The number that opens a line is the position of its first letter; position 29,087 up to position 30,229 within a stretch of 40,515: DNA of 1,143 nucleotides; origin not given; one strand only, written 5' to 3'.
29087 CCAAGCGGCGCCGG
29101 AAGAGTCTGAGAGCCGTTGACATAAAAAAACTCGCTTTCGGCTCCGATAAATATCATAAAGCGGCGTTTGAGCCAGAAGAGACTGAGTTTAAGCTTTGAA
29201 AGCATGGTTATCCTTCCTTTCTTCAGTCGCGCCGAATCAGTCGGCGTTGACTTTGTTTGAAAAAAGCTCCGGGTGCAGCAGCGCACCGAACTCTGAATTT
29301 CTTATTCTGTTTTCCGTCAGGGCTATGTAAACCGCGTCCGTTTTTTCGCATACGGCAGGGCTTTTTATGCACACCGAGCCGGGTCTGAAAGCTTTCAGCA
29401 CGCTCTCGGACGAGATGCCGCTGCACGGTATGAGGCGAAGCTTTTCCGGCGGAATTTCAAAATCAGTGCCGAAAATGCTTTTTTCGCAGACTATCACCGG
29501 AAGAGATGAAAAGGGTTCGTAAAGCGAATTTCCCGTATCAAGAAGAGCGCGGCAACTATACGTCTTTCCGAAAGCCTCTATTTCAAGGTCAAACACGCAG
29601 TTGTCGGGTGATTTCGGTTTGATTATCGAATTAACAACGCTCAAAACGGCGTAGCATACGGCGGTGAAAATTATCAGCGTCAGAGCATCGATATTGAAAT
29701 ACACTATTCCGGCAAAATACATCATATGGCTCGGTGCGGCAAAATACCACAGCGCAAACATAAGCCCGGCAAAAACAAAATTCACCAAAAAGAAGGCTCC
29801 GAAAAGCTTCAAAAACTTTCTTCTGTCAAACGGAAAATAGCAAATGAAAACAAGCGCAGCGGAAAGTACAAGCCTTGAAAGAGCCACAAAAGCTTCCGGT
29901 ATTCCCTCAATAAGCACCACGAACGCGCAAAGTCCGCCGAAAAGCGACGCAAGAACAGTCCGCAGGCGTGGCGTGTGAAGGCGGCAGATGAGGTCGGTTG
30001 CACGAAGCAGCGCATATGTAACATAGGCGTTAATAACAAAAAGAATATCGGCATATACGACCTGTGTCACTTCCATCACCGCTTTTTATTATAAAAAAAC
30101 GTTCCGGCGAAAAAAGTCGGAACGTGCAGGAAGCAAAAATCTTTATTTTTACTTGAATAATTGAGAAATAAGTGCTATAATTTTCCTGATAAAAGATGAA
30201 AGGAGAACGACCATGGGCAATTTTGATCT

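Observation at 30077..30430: Unannotated 30-codon gene with a complete, near-consensus expression cassette, antisense within the gap between the peptide-binding lipoprotein gene and spoIIGA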

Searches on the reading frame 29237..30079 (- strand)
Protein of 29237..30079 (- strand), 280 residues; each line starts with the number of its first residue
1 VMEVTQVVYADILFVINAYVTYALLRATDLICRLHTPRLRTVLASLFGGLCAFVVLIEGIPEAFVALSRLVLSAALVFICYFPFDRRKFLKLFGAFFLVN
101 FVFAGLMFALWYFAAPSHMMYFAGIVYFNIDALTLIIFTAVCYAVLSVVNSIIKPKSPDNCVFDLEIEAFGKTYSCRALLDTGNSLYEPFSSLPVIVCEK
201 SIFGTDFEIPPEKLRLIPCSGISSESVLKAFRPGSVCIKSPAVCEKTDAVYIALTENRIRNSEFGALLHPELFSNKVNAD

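Call 8: search_protein_families(library=ncbifam, proteins=[window:29237-30079:-], max_evalue=1)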
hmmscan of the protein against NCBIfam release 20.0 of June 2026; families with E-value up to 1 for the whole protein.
window:29237-30079:- (280 aa): 1 family
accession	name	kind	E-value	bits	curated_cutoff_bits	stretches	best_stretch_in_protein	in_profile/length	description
TIGR02854.1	spore_II_GA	equivalog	1.2e-41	143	209.55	1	7-272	2-292/293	sigma-E processing peptidase SpoIIGA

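Call 12: find_related_loci(query=window:29237-30079:-, collection=genome_contigs, flank=3000)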
Query window:29237-30079:- (280 aa) in genome_contigs; peptide patterns used: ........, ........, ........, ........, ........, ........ (x = any residue, [..] = any of these).
160 stretches matched a pattern; 1 encode a relative of the query (tblastn E <= 1e-3); 1 distinct loci.
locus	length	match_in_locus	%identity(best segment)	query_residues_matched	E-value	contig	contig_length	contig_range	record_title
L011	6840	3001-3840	97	1-280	0e+0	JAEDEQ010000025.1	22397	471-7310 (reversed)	MAG: Clostridiaceae bacterium isolate MAG062 NODE_2257_length_22397_cov_6.449288, whole genome shotgun sequence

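Call 24: find_homologous_proteins(query=window:29237-30070:-, max_evalue=1e-20)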
Query window:29237-30070:- (277 aa): 258 proteins with E <= 1e-20 among 2026 candidates; the best 120 are listed.
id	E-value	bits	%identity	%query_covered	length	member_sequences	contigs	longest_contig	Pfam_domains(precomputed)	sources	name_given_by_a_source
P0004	1.3e-174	598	98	100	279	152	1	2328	PF03419.19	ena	-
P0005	1.2e-140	486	80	98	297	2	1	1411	PF03419.19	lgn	-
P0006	2.5e-136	472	78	100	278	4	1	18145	PF03419.19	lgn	-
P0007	3.4e-134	465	76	98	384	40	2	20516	PF03419.19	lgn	-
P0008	2.5e-116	406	67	97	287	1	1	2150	PF03419.19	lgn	-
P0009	2.0e-112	394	65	99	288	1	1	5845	PF03419.19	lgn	-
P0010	2.1e-110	387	67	97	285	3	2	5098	PF03419.19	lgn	-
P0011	1.9e-108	381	64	98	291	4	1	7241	PF03419.19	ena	-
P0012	1.4e-106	374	62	98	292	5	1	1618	PF03419.19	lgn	-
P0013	4.5e-105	369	64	97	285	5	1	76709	PF03419.19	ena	-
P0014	5.4e-104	366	62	98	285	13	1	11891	PF03419.19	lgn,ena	-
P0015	1.7e-103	364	61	98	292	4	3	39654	PF03419.19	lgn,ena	-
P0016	6.0e-98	346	59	97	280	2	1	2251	PF03419.19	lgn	-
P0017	3.2e-97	344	57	100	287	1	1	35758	PF03419.19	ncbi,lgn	-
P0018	6.4e-96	339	58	97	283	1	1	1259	PF03419.19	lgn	-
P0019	3.5e-95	337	57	97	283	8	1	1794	PF03419.19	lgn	-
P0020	1.2e-94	335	59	97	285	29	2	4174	PF03419.19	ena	-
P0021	1.6e-94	335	57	97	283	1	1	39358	PF03419.19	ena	-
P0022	5.6e-92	327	56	97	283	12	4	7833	PF03419.19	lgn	-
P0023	1.0e-78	283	48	99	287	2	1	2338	PF03419.19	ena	-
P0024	9.0e-77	277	46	100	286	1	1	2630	PF03419.19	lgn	-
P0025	1.0e-73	267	49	99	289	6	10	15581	PF03419.19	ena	-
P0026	1.7e-73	266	48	97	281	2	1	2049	PF03419.19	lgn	-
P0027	5.0e-73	264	45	99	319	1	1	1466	PF03419.19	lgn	-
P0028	9.6e-73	263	47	99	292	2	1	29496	PF03419.19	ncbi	-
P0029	3.0e-72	262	49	96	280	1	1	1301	PF03419.19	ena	-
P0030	4.1e-72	261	47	97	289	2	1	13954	PF03419.19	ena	-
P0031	5.0e-72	261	46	98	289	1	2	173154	PF03419.19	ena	-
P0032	7.0e-71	257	46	98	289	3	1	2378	PF03419.19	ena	-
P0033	1.5e-68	250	44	99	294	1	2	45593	PF03419.19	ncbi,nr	ncbi:MAG: sigma-E processing peptidase SpoIIGA [Ruminococcus sp.]|nr:sigma-E processing peptidase Sp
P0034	6.1e-68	248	45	99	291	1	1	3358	PF03419.19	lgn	-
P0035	1.5e-67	246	45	98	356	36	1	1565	PF03419.19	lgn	-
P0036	1.7e-67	246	46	98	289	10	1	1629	PF03419.19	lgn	-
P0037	2.9e-67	245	45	99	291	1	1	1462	PF03419.19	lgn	-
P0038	3.5e-67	245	45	100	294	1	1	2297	PF03419.19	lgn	-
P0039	6.2e-67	244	44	99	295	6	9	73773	PF03419.19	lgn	-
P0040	6.8e-67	244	45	98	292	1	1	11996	PF03419.19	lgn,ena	-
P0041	7.0e-67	244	46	98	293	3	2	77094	PF03419.19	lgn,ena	-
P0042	9.0e-67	244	44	98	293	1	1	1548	PF03419.19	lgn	-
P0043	9.5e-67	244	44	98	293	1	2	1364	PF03419.19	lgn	-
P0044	1.4e-66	243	44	98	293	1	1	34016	PF03419.19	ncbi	-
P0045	1.4e-66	243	45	98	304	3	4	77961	PF03419.19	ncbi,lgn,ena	-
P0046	1.7e-66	243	44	98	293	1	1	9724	PF03419.19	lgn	-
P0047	1.0e-65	240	43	98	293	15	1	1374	PF03419.19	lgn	-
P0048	1.8e-65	240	47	99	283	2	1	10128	PF03419.19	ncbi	-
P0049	2.2e-65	239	42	99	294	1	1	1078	PF03419.19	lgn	-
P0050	3.8e-65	239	44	98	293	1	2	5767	PF03419.19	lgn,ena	-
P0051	9.9e-65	237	44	97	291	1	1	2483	PF03419.19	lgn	-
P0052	1.2e-64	237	45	98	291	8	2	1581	PF03419.19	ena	-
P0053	5.7e-64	235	45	97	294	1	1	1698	PF03419.19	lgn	-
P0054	9.8e-64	234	45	98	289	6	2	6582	PF03419.19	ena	-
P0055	2.7e-63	232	43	100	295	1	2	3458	PF03419.19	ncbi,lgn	-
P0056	3.0e-63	232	44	98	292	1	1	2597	PF03419.19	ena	-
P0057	9.2e-63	231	43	98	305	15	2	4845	PF03419.19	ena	-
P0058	1.8e-62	230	43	98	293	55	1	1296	PF03419.19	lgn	-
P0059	2.2e-62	230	44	99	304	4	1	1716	PF03419.19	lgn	-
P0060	3.6e-62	229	43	94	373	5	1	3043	PF03419.19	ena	-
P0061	5.4e-62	228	41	99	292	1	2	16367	PF03419.19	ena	-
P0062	5.9e-62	228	43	97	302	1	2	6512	PF03419.19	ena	-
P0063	1.1e-61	227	43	95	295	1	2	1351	PF03419.19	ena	-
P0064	1.6e-61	227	43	99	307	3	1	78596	PF03419.19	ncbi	-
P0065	2.3e-61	226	44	99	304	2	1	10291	PF03419.19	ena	-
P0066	1.1e-60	224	42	95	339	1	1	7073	PF03419.19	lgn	-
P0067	2.2e-60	223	45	97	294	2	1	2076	PF03419.19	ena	-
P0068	5.8e-60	222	44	99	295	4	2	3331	PF03419.19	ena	-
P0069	1.0e-59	221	41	99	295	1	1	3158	PF03419.19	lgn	-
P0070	1.4e-59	220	42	97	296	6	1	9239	PF03419.19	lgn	-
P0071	2.3e-59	220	43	99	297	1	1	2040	PF03419.19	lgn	-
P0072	2.7e-59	219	44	95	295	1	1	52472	PF03419.19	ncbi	-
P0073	3.4e-59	219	43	98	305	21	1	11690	PF03419.19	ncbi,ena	-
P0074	3.6e-59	219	42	97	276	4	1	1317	PF03419.19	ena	-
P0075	6.3e-59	218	43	100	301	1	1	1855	PF03419.19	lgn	-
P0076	9.1e-59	218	41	99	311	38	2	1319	PF03419.19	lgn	-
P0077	6.4e-58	215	40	100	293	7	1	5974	PF03419.19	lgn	-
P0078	1.3e-57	214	42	97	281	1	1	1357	PF03419.19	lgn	-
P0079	2.7e-57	213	41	98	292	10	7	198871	PF03419.19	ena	-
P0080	7.3e-57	211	45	95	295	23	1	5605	PF03419.19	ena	-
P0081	5.6e-56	208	42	99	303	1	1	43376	PF03419.19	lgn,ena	-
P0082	1.1e-55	208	42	96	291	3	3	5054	PF03419.19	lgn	-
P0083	1.4e-55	207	39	99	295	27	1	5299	PF03419.19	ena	-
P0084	8.5e-55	205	40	99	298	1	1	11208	PF03419.19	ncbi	-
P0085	1.9e-54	203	39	99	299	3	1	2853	PF03419.19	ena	-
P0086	2.3e-54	203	41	95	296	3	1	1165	PF03419.19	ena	-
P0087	3.9e-54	202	39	100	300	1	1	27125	PF03419.19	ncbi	-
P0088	5.4e-54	202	39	99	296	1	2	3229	PF03419.19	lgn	-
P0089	5.6e-54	202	39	99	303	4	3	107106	PF03419.19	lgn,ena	-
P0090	1.3e-53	201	40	99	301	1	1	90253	PF03419.19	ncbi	-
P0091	2.9e-53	200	39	97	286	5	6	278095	PF03419.19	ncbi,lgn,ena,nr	ncbi:MAG: sigma-E processing peptidase SpoIIGA [Clostridia bacterium]|nr:sigma-E processing peptidas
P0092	8.1e-53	198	39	99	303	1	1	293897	PF03419.19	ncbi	-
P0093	1.0e-52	198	39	99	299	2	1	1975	PF03419.19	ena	-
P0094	1.3e-52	197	38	97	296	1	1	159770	PF03419.19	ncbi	-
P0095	2.7e-52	196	38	98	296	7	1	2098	PF03419.19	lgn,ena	-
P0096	5.2e-52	195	41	95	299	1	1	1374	PF03419.19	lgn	-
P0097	7.6e-52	195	36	99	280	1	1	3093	PF03419.19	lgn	-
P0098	7.9e-52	195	39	99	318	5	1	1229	PF03419.19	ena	-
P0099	8.9e-52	195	38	99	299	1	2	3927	PF03419.19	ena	-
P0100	1.6e-51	194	38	100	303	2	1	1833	PF03419.19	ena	-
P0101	2.3e-51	193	39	97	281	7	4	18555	PF03419.19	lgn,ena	-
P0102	2.9e-51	193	38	100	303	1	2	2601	PF03419.19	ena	-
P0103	3.1e-51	193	37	99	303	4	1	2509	PF03419.19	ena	-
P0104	3.2e-51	193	39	99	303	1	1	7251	PF03419.19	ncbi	-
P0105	3.2e-51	193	38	99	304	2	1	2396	PF03419.19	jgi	jgi:stage II sporulation protein GA (sporulation sigma-E factor processing peptidase)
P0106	4.3e-51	192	38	99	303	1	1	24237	PF03419.19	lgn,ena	-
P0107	5.5e-51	192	36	99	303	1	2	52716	PF03419.19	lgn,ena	-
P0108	5.6e-51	192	38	99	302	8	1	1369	PF03419.19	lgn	-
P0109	6.7e-51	192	36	99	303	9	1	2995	PF03419.19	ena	-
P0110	9.4e-51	191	40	98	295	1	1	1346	PF03419.19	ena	-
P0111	1.6e-50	191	39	97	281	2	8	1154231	PF03419.19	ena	-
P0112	1.9e-50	190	39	99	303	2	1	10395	PF03419.19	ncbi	-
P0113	2.0e-50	190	38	99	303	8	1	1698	PF03419.19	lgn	-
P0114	2.1e-50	190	37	99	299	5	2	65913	PF03419.19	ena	-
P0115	3.4e-50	190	39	99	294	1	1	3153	PF03419.19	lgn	-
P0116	6.4e-50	189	39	96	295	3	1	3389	PF03419.19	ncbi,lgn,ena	-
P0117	7.0e-50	189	38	100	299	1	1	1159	PF03419.19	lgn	-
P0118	7.3e-50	188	37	100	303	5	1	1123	PF03419.19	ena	-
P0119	1.7e-49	187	36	99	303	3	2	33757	PF03419.19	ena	-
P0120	1.9e-49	187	36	100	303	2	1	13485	PF03419.19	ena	-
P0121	6.8e-49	185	37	99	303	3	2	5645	PF03419.19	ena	-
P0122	8.9e-49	185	37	99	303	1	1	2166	PF03419.19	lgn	-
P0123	1.5e-48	184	40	99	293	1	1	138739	PF03419.19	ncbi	-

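Call 26: find_encoding_contigs(protein=P0006, flank=2500, max_places=2)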
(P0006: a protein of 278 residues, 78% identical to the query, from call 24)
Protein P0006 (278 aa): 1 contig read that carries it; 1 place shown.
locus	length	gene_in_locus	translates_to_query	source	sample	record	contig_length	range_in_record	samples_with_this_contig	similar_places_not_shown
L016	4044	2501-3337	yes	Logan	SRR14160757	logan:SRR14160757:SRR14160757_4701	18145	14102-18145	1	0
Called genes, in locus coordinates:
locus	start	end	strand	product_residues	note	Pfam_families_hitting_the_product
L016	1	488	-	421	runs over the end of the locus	PF02646:RmuC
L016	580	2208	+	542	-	PF00496:SBP_bac_5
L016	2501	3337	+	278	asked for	PF03419:Peptidase_U4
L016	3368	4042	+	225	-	?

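Call 27: find_encoding_contigs(protein=P0007, flank=2500, max_places=2)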
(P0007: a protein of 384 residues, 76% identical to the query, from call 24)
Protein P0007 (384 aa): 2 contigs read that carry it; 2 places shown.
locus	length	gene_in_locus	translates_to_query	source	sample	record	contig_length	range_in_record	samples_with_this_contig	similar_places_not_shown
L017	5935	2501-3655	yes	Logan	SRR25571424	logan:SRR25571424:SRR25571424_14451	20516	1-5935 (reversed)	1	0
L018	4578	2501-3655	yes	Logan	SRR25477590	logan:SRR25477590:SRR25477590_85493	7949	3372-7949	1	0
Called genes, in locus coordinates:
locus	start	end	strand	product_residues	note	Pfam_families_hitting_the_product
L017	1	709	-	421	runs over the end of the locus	PF02646:RmuC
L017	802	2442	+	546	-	PF00496:SBP_bac_5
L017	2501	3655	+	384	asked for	PF03419:Peptidase_U4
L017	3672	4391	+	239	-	PF04542:Sigma70_r2, PF04545:Sigma70_r4, PF01381:HTH_3 (weak)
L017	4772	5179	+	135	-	-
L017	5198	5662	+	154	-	-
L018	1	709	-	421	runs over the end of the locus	PF02646:RmuC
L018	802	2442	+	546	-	PF00496:SBP_bac_5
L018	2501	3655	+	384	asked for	PF03419:Peptidase_U4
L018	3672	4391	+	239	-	PF04542:Sigma70_r2, PF04545:Sigma70_r4, PF01381:HTH_3 (weak)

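Call 28: find_encoding_contigs(protein=P0013, flank=2500, max_places=2)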
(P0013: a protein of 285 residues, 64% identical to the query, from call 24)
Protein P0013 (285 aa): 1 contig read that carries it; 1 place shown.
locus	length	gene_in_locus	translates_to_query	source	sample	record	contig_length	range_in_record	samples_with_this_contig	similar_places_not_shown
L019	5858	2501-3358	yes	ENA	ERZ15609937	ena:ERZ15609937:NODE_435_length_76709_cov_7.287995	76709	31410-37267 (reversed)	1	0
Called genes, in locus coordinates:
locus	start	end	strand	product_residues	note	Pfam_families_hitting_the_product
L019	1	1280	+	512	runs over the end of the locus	PF13567:DUF4131, PF03772:Competence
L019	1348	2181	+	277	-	PF00657:Lipase_GDSL, PF13472:Lipase_GDSL_2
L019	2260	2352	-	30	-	-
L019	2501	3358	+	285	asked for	PF03419:Peptidase_U4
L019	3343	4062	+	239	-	PF04542:Sigma70_r2, PF04545:Sigma70_r4, PF01381:HTH_3 (weak)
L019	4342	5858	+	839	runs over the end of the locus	PF00059:Lectin_C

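Call 32: find_encoding_contigs(protein=P0015, flank=2500, max_places=2)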
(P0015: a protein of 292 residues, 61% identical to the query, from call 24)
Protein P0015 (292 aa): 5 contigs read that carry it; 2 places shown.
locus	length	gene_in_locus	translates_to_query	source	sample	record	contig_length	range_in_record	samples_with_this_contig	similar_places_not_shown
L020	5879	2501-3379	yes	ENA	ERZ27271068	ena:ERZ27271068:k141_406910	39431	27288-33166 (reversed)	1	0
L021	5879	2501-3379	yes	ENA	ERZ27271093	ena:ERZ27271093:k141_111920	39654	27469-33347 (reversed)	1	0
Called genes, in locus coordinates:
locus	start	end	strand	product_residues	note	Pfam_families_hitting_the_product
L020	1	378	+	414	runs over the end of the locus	PF00070:Pyr_redox (faint), PF01266:DAO (faint), PF03486:HI0933_like, PF07992:Pyr_redox_2 (faint), PF13450:NAD_binding_8, PF13454:NAD_binding_9 (weak), PF22780:HI0933_like_1st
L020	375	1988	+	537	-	PF28550:DUF8436, PF00890:FAD_binding_2 (faint), PF01266:DAO (faint), PF21688:FAD-depend_C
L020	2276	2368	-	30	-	-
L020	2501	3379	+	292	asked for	PF03419:Peptidase_U4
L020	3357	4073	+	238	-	PF04542:Sigma70_r2, PF04545:Sigma70_r4, PF01381:HTH_3 (weak)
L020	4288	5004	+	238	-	PF00318:Ribosomal_S2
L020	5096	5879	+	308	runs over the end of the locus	PF25025:EF-Ts_N (faint), PF00889:EF_TS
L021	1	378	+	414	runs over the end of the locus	PF00070:Pyr_redox (faint), PF01266:DAO (faint), PF03486:HI0933_like, PF07992:Pyr_redox_2 (faint), PF13450:NAD_binding_8, PF13454:NAD_binding_9 (weak), PF22780:HI0933_like_1st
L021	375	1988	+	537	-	PF28550:DUF8436, PF00890:FAD_binding_2 (faint), PF01266:DAO (faint), PF21688:FAD-depend_C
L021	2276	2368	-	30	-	-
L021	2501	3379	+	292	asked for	PF03419:Peptidase_U4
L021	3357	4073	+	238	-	PF04542:Sigma70_r2, PF04545:Sigma70_r4, PF01381:HTH_3 (weak)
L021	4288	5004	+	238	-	PF00318:Ribosomal_S2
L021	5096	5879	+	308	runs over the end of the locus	PF25025:EF-Ts_N (faint), PF00889:EF_TS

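Call 33: find_encoding_contigs(protein=P0017, flank=2500, max_places=2)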
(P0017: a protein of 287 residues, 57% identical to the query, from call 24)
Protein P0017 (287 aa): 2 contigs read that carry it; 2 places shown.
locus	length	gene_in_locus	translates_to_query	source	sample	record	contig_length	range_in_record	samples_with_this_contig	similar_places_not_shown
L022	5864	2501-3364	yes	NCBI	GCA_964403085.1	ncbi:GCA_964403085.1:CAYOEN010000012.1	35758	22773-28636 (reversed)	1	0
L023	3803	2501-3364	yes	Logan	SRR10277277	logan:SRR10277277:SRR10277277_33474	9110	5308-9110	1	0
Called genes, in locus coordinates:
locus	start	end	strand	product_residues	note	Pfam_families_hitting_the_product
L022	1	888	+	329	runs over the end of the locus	PF03881:Fructosamin_kin (faint), PF01636:APH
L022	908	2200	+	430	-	PF01554:MatE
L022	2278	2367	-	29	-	-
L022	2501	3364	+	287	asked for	PF03419:Peptidase_U4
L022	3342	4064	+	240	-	PF04542:Sigma70_r2, PF04545:Sigma70_r4, PF01381:HTH_3 (weak)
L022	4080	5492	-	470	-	PF00083:Sugar_tr, PF07690:MFS_1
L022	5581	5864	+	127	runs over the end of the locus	PF01880:Desulfoferrodox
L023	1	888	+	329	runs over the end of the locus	PF03881:Fructosamin_kin (faint), PF01636:APH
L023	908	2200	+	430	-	PF01554:MatE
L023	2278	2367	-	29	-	-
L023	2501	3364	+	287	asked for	PF03419:Peptidase_U4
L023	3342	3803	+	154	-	?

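Call 34: find_encoding_contigs(protein=P0021, flank=2500, max_places=2)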
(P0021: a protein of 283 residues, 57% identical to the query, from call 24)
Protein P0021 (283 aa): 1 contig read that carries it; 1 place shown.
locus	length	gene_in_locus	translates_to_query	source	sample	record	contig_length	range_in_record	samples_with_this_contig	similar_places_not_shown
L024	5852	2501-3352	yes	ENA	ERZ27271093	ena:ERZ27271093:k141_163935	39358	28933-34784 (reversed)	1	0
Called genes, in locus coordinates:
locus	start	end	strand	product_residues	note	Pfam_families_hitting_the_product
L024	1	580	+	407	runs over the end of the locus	PF00890:FAD_binding_2 (faint), PF01266:DAO, PF03486:HI0933_like, PF07992:Pyr_redox_2 (faint), PF13450:NAD_binding_8, PF13454:NAD_binding_9 (faint), PF22780:HI0933_like_1st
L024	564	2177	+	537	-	PF28550:DUF8436, PF01266:DAO (faint), PF07992:Pyr_redox_2 (faint), PF21688:FAD-depend_C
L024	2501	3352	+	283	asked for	PF03419:Peptidase_U4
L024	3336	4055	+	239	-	PF04542:Sigma70_r2, PF04545:Sigma70_r4, PF01381:HTH_3 (weak)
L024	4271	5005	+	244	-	PF00318:Ribosomal_S2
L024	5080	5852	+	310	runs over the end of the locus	PF25025:EF-Ts_N (faint), PF00889:EF_TS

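Call 35: find_encoding_contigs(protein=P0031, flank=2500, max_places=2)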
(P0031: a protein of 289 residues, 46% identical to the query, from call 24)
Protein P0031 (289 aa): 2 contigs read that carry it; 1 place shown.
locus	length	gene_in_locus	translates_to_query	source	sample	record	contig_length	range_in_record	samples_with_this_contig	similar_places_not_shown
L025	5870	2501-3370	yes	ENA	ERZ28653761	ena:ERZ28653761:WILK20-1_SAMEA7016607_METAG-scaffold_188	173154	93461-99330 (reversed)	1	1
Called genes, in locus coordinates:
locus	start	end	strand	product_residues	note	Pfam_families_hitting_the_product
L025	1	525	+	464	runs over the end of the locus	PF02511:Thy1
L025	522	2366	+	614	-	PF00188:CAP, PF00041:fn3 (weak)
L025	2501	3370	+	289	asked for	PF03419:Peptidase_U4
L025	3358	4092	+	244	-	PF04542:Sigma70_r2, PF04545:Sigma70_r4, PF01381:HTH_3 (weak)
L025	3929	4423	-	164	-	-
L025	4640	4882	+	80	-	PF12844:HTH_19 (weak), PF13560:HTH_31, PF01381:HTH_3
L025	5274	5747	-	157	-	PF01243:PNPOx_N, PF12900:Pyridox_ox_2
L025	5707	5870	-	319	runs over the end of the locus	PF02588:YitT_membrane, PF10035:DUF2179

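Call 42: find_encoding_contigs(protein=P0025, flank=2500, max_places=2)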
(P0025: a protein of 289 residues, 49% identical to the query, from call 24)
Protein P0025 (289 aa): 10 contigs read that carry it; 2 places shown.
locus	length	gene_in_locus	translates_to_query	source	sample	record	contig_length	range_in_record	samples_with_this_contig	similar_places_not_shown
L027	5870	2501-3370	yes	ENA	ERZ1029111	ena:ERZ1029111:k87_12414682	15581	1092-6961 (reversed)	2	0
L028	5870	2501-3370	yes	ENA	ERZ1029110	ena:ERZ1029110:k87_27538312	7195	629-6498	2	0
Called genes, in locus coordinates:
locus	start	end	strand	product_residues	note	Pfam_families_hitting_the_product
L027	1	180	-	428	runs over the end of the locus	PF10509:GalKase_gal_bdg, PF00288:GHMP_kinases_N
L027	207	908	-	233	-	PF09335:VTT_dom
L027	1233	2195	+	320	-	PF00389:2-Hacid_dh, PF00670:AdoHcyase_NAD (faint), PF02826:2-Hacid_dh_C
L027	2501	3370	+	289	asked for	PF03419:Peptidase_U4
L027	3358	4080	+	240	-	PF13560:HTH_31 (faint), PF04542:Sigma70_r2, PF04545:Sigma70_r4, PF01381:HTH_3 (weak)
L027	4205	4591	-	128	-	-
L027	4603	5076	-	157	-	PF01243:PNPOx_N, PF12900:Pyridox_ox_2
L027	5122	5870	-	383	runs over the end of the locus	-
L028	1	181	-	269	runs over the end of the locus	?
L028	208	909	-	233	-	PF09335:VTT_dom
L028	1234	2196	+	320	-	PF00389:2-Hacid_dh, PF00670:AdoHcyase_NAD (faint), PF02826:2-Hacid_dh_C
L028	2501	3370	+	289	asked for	PF03419:Peptidase_U4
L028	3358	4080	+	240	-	PF04542:Sigma70_r2, PF04545:Sigma70_r4, PF01381:HTH_3 (weak)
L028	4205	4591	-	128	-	-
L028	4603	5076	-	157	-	PF01243:PNPOx_N, PF12900:Pyridox_ox_2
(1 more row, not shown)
